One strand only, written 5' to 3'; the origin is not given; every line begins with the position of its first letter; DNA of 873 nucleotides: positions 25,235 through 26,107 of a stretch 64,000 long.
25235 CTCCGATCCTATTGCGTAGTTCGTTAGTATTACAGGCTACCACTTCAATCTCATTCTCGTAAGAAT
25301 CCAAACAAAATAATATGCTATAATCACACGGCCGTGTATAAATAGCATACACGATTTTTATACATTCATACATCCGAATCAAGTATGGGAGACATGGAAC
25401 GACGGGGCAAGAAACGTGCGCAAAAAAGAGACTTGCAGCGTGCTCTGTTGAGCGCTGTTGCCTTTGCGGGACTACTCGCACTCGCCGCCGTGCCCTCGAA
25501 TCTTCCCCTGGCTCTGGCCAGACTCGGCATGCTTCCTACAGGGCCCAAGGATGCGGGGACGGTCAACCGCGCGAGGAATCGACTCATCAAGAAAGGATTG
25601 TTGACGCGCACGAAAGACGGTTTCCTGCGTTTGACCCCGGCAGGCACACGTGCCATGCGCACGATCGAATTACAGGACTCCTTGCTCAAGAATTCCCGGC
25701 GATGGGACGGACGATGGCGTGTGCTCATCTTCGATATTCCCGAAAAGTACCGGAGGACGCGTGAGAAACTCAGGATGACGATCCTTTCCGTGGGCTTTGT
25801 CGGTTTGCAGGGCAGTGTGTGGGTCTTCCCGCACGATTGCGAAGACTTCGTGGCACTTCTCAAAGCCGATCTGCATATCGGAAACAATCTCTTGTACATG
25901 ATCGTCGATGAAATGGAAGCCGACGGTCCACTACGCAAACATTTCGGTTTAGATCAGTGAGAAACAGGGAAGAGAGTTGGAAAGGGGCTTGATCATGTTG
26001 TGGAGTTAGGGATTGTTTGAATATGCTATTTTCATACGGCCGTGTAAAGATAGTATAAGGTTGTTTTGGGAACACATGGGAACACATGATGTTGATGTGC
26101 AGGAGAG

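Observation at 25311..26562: PaaX-family regulator with duplicated promoter/operator blocks controlling itself and an unknown downstream gene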

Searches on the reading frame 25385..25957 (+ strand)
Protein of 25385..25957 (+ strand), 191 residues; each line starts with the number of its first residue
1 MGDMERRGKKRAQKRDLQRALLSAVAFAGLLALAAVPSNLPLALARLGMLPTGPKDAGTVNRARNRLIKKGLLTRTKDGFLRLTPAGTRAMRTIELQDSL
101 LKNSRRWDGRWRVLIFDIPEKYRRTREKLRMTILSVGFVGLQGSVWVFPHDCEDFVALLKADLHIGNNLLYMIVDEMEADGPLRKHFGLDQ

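Call 3: search_protein_families(library=pfam, proteins=[window:25385-25957:+], max_evalue=1)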
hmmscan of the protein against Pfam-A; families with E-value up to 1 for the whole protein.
window:25385-25957:+ (191 aa): 4 families
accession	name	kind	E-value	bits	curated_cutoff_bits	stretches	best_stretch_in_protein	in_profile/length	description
PF20803.2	PaaX_M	-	9.4e-20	70.9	24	1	105-175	2-72/83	PaaX protein central Cas2-like domain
PF14338.12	Mrr_N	-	0.001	19.6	29.5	1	51-92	43-86/87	Mrr N-terminal domain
PF01047.28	MarR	-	0.073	13.4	24.6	1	56-78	30-52/59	MarR family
PF09827.14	CRISPR_Cas2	-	0.17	12.5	23.8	1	111-157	2-45/74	CRISPR associated protein Cas2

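Call 9: find_homologous_proteins(query=window:25385-25957:+)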
Query window:25385-25957:+ (191 aa): 653 proteins with E <= 0.001 among 8000 candidates; the best 120 are listed.
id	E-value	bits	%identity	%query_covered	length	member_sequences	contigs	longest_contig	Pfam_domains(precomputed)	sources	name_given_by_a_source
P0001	9.3e-119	412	100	98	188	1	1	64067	PF20803.3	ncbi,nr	ncbi:hypothetical protein HZC00_01255 [Candidatus Kaiserbacteria bacterium]|nr:hypothetical protein 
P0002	8.4e-81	288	74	91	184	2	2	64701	PF20803.3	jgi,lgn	-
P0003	1.7e-78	281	68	100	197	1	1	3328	PF20803.3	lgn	-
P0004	3.9e-77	276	68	99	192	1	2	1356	PF20803.3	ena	-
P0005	5.1e-77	276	67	99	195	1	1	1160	PF20803.3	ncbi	-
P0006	1.4e-76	274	67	99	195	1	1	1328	PF20803.3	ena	-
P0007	4.1e-76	273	66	99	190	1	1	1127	PF20803.3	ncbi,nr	ncbi:MAG: hypothetical protein MN733_18310 [Nitrososphaera sp.]|nr:hypothetical protein [Nitrosospha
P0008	1.2e-75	271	64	99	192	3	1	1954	PF20803.3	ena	-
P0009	6.6e-75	269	65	99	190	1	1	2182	PF20803.3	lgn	-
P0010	6.4e-73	263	63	99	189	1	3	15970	PF20803.3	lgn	-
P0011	1.2e-68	249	60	99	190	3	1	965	PF20803.3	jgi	jgi:CRISPR-associated endonuclease Cas2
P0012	4.8e-68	247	61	99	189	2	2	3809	PF20803.3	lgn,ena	-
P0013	4.7e-66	240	59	99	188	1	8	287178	PF20803.3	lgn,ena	-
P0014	1.2e-65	239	59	98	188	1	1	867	PF20803.3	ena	-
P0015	2.0e-65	238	63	90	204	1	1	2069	PF20803.3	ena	-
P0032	2.2e-56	209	51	99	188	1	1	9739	PF20803.3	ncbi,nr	ncbi:hypothetical protein HZC00_04655 [Candidatus Kaiserbacteria bacterium]|nr:hypothetical protein 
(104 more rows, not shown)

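Call 13: find_encoding_contigs(protein=P0002, flank=6000, max_places=3)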
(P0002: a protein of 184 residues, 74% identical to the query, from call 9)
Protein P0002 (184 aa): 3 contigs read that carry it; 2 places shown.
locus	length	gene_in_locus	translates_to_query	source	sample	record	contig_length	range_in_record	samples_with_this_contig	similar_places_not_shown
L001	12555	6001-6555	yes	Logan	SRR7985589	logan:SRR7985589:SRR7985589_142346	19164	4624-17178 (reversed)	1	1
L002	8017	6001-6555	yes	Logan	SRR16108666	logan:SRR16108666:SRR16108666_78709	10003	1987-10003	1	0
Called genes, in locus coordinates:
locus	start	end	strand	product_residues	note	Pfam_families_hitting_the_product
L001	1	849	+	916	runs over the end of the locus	PF26449:DUF8128, PF12696:TraG-D_C (weak)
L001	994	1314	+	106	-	-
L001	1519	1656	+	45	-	-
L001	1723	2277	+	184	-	PF00334:NDK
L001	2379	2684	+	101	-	-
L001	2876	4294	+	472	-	PF00753:Lactamase_B, PF16661:Lactamase_B_6, PF23023:Anti-Pycsar_Apyc1 (weak), PF12706:Lactamase_B_2 (weak), PF10996:Beta-Casp, PF07521:RMMBL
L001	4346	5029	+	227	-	PF18306:LDcluster4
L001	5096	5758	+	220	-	PF00702:Hydrolase, PF13419:HAD_2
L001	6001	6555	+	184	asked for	PF20803:PaaX_M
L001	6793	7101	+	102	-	-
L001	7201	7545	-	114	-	PF00453:Ribosomal_L20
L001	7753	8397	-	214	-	PF05198:IF3_N, PF00707:IF3_C (weak)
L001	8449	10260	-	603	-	-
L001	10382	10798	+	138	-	-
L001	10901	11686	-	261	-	PF00215:OMPdecase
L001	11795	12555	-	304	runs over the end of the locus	-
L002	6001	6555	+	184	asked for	PF20803:PaaX_M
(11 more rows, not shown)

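Call 17: find_related_loci(query=A1, collection=genome_contigs, flank=3000)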
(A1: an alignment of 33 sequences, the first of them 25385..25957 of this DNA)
Query A1 (191 aa) in genome_contigs; peptide patterns used: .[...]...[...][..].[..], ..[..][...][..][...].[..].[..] (x = any residue, [..] = any of these).
597 stretches matched a pattern (row limit reached: there are more); 580 encode a relative of the query (tblastn E <= 1e-3); the best 80 are kept; 80 distinct loci.
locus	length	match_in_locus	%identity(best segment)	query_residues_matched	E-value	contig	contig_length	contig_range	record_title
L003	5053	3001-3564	51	1-190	3e-63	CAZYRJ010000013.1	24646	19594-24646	MAG TPA_asm: uncultured Candidatus Saccharibacteria bacterium isolate binchicken_co38_1170 genome assembly, contig: NODE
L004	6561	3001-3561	52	1-189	5e-62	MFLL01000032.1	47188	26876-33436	MAG: Candidatus Kaiserbacteria bacterium RIFCSPHIGHO2_02_FULL_55_25 rifcsphigho2_02_scaffold_9560, whole genome shotgun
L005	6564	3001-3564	52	1-189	2e-61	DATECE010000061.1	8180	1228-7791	MAG TPA_asm: Candidatus Paceibacterota bacterium isolate SMAG_U8263 k141_1802272, whole genome shotgun sequence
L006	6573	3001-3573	51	1-189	5e-60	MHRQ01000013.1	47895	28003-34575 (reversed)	MAG: Candidatus Taylorbacteria bacterium RIFCSPHIGHO2_02_FULL_46_13 rifcsphigho2_02_scaffold_1600, whole genome shotgun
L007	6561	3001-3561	52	1-189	9e-59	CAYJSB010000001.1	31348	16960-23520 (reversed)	MAG TPA_asm: uncultured Candidatus Saccharibacteria bacterium isolate ERP125453_co1_310 genome assembly, contig: NODE_11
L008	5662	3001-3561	52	1-189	1e-58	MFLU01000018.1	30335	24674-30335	MAG: Candidatus Kaiserbacteria bacterium RIFCSPLOWO2_01_FULL_50_24 rifcsplowo2_01_scaffold_6681, whole genome shotgun se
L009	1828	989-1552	50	1-189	5e-60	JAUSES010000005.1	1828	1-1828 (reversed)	MAG: bacterium isolate E14_maxbin.225_sub E14_k141_1174572, whole genome shotgun sequence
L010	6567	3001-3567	48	1-189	2e-58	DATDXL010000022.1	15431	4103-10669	MAG TPA_asm: Candidatus Paceibacterota bacterium isolate SMAG_U8138 k141_1362698, whole genome shotgun sequence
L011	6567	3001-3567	47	1-191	7e-58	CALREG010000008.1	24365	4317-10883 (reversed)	MAG: Candidatus Nomurabacteria bacterium isolate TH-Jun18-197 genome assembly, contig: TH-Jun18-C4189, whole genome shot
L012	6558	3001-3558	50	1-189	1e-57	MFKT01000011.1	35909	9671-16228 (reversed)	MAG: Candidatus Kaiserbacteria bacterium RIFCSPHIGHO2_01_FULL_53_29 rifcsphigho2_01_scaffold_1851, whole genome shotgun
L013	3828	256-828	49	1-191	9e-58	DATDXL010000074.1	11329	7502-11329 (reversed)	MAG TPA_asm: Candidatus Paceibacterota bacterium isolate SMAG_U8138 k141_2000919, whole genome shotgun sequence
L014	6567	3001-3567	49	1-191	2e-57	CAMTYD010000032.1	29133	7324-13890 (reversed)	MAG: uncultured Parcubacteria group bacterium isolate G02_MAG_00011 genome assembly, contig: G02_MAG_00011_000000000015,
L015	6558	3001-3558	49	1-189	1e-57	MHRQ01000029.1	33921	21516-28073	MAG: Candidatus Taylorbacteria bacterium RIFCSPHIGHO2_02_FULL_46_13 rifcsphigho2_02_scaffold_5231, whole genome shotgun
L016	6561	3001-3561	49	1-189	2e-57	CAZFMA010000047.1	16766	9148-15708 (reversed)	MAG TPA_asm: uncultured Candidatus Saccharibacteria bacterium isolate binchicken_co203_568 genome assembly, contig: k141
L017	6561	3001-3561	52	1-189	9e-57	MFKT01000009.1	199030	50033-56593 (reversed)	MAG: Candidatus Kaiserbacteria bacterium RIFCSPHIGHO2_01_FULL_53_29 rifcsphigho2_01_scaffold_163, whole genome shotgun s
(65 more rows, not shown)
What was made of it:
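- On REP/RAYT-like or IS200-like element: Paralogues are about 45-55% identical (call 17).
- The arms differ between paralogues, and several genomes have 2-4 paralogues (call 17).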

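Call 38: predict_structure(alignment_id=A2)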
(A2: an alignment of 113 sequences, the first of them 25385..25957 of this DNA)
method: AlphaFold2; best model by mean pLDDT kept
length: 191 residues; sequences in the alignment: 113
mean_pLDDT: 77.3   pTM: 0.68
mean pLDDT of the five models: 77.3, 74.5, 72.7, 71.9, 70.1
residues with pLDDT >= 90: 58; 70-90: 66; 50-70: 53; < 50: 14
segments of 3 or more residues with pLDDT < 50: 47-56
pLDDT, mean of each block of 10 residues (from residue 1): 63 66 57 53 52 52 90 89 93 74 71 88 92 91 90 91 87 83 87 58
secondary structure, 60 per line:
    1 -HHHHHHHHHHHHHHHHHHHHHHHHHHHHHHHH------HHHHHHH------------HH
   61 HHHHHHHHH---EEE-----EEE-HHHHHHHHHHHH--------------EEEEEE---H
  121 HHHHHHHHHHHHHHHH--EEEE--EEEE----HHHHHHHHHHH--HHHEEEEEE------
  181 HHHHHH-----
elements in order: H2-33 H40-46 H59-69 E73-75 E81-83 H85-96 E111-116 H120-136 E139-142 E145-148 H153-163 E169-174 H181-186
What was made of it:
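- On PaaX family (TIGR02277 / Pfam PaaX N, M, C): The protein ends 16 residues after the Cas2-like domain, and no PaaX_C hit was found (calls 3, 38).
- Residues 20-36 look like a transmembrane segment, and the model is of low confidence there (call 38).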

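Call 40: search_solved_structures(query=A2, max_evalue=1, show_alignments=2)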
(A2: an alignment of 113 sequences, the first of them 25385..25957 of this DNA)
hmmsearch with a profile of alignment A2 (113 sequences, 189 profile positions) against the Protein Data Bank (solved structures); distinct sequences matched with E-value up to 1: 4.
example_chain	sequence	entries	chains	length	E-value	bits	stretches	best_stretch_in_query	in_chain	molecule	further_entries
3kfw_X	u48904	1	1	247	0.00026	24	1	55-149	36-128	Uncharacterized protein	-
6cmy_A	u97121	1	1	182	0.15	15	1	101-142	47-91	Melanoregulin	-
8a39_AP1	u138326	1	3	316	0.33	13.9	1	59-147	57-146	DNA-binding transcriptional repressor of phenylacetic acid degradation, aryl-CoA responsiv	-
6qxf_K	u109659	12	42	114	0.86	12.5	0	111-144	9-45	CRISPR-associated endoribonuclease Cas2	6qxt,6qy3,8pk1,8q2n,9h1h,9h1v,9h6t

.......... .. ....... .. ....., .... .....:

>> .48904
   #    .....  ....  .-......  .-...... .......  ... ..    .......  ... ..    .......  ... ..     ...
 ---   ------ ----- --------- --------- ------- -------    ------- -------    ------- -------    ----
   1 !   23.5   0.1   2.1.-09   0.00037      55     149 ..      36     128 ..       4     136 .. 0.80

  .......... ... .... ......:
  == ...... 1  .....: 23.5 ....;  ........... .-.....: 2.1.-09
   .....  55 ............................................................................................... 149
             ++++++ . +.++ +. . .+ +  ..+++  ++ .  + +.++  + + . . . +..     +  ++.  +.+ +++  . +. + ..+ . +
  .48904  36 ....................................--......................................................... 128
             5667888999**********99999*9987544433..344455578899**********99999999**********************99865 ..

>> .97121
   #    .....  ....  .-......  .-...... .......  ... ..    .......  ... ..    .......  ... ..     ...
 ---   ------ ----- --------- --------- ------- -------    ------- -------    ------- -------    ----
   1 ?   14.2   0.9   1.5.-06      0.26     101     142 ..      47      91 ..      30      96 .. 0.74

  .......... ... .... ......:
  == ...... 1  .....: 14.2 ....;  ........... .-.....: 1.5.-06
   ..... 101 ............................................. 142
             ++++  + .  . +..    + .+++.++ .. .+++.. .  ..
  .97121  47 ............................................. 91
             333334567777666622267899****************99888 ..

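Call 43: fold_search(model_id=the predicted structure, library=pdb)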
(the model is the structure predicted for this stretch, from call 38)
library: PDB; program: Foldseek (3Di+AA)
matches with E <= 10: 401; with E <= 0.001: 1
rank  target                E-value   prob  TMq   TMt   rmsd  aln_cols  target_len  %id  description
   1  3kfw                  3.6e-04  1.00  0.35  0.29  13.2       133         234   26  Uncharacterized protein Rv0674 from Mycobacterium tuberculosis (released 2009-12-01)
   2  8a39_AP1              1.3e-03  1.00  0.39  0.26  15.9       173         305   18  Crystal Structure of PaaX from Escherichia coli W (released 2023-07-05)
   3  3ui3_B                1.8e-02  0.97  0.27  0.45   6.8       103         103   21  Structural and Biochemical Characterization of HP0315 from Helicobacter pylori as a VapD Protein with an Endoribonucle (released 2012-02-08)
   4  5xvn_F                2.1e-02  1.00  0.29  0.48   4.3        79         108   20  E. far Cas1-Cas2/prespacer binary complex (released 2017-10-04)
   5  3ui3_A                2.2e-02  0.84  0.28  0.36  10.7       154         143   16  Structural and Biochemical Characterization of HP0315 from Helicobacter pylori as a VapD Protein with an Endoribonucle (released 2012-02-08)
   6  5zyf_B                3.0e-02  0.98  0.28  0.53   4.4        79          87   20  Crystal structure of Streptococcus pyogenes type II-A Cas2 (released 2018-08-15)
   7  5zyf_A                3.4e-02  0.97  0.28  0.51   4.6        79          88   20  Crystal structure of Streptococcus pyogenes type II-A Cas2 (released 2018-08-15)
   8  6qxt_K                4.0e-02  0.97  0.27  0.47   4.5        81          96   21  Cas1-Cas2-Csn2-DNA dimer complex from the Type II-A CRISPR-Cas system (released 2019-05-08)
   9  5zyf_C                5.1e-02  0.97  0.28  0.54   4.4        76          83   21  Crystal structure of Streptococcus pyogenes type II-A Cas2 (released 2018-08-15)
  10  6qxt_W                5.1e-02  0.96  0.27  0.45   4.6        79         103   20  Cas1-Cas2-Csn2-DNA dimer complex from the Type II-A CRISPR-Cas system (released 2019-05-08)
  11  5zyf_F                5.5e-02  0.99  0.29  0.62   3.3        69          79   28  Crystal structure of Streptococcus pyogenes type II-A Cas2 (released 2018-08-15)
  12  5zyf_E                6.5e-02  0.98  0.28  0.59   4.0        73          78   22  Crystal structure of Streptococcus pyogenes type II-A Cas2 (released 2018-08-15)
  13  8q2n_A                6.9e-02  0.98  0.27  0.45   3.9        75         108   27  Cas1-Cas2 CRISPR integrase bound to prespacer and target DNA, Streptococcus thermophilus DGCC 7710 CRISPR3 system (released 2024-08-14)
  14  5g4d                  6.9e-02  0.95  0.26  0.51   3.6        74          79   16  Crystal structure of the Cas2 in T.onnurineus (released 2016-07-27)
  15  5xvp_E                6.9e-02  0.92  0.27  0.43   5.0        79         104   20  E. fae Cas1-Cas2/prespacer/target ternary complex revealing the fully integrated states (released 2017-10-04)
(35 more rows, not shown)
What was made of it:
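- On Cas2 (CRISPR adaptation): AF2 gives beta-alpha-beta-beta-alpha-beta over residues 111-174 at pLDDT of about 90, and Foldseek finds Cas2 and VapD chains (calls 38, 43).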

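Call 60: search_protein_families(library=pfam, alignment_id=A3, max_evalue=0.00001)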
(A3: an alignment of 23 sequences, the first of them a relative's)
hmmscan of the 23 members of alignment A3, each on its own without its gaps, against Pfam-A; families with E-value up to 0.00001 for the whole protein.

A. member 1, L006:4676-5185:+ (170 aa): 1 family
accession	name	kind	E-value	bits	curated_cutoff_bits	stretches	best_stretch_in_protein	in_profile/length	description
PF00186.24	DHFR_1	-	1.6e-56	190.9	25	1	3-165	2-159/159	Dihydrofolate reductase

B. families by the number of members that match (of 23 scanned): 27 families (the first 25 are shown)
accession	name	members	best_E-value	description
PF01071.24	GARS_A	3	6.1e-69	Phosphoribosylglycinamide synthetase, ATP-grasp (A) domain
PF02844.21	GARS_N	3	7.8e-40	Phosphoribosylglycinamide synthetase, N domain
PF02843.22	GARS_C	3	3.4e-32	Phosphoribosylglycinamide synthetase, C domain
PF00119.25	ATP-synt_A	2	2.3e-42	ATP synthase A chain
PF13456.12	RVT_3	2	7.3e-16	Reverse transcriptase-like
PF00075.30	RNase_H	2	1.6e-11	RNase H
PF02222.28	ATP-grasp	2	7.2e-08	ATP-grasp domain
PF02786.22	CPSase_L_D2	2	8.2e-07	Carbamoyl-phosphate synthase L chain, ATP binding domain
PF00303.24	Thymidylat_synt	1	6.4e-101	Thymidylate synthase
PF00186.24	DHFR_1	1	1.6e-56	Dihydrofolate reductase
PF02826.25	2-Hacid_dh_C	1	5.1e-55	D-isomer specific 2-hydroxyacid dehydrogenase, NAD binding domain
PF02646.22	RmuC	1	4.1e-47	RmuC family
PF01746.26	tRNA_m1G_MT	1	1e-44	tRNA (Guanine-1)-methyltransferase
PF05193.26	Peptidase_M16_C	1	1.3e-39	Peptidase M16 inactive domain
PF00675.25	Peptidase_M16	1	2.1e-39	Insulinase (Peptidase family M16)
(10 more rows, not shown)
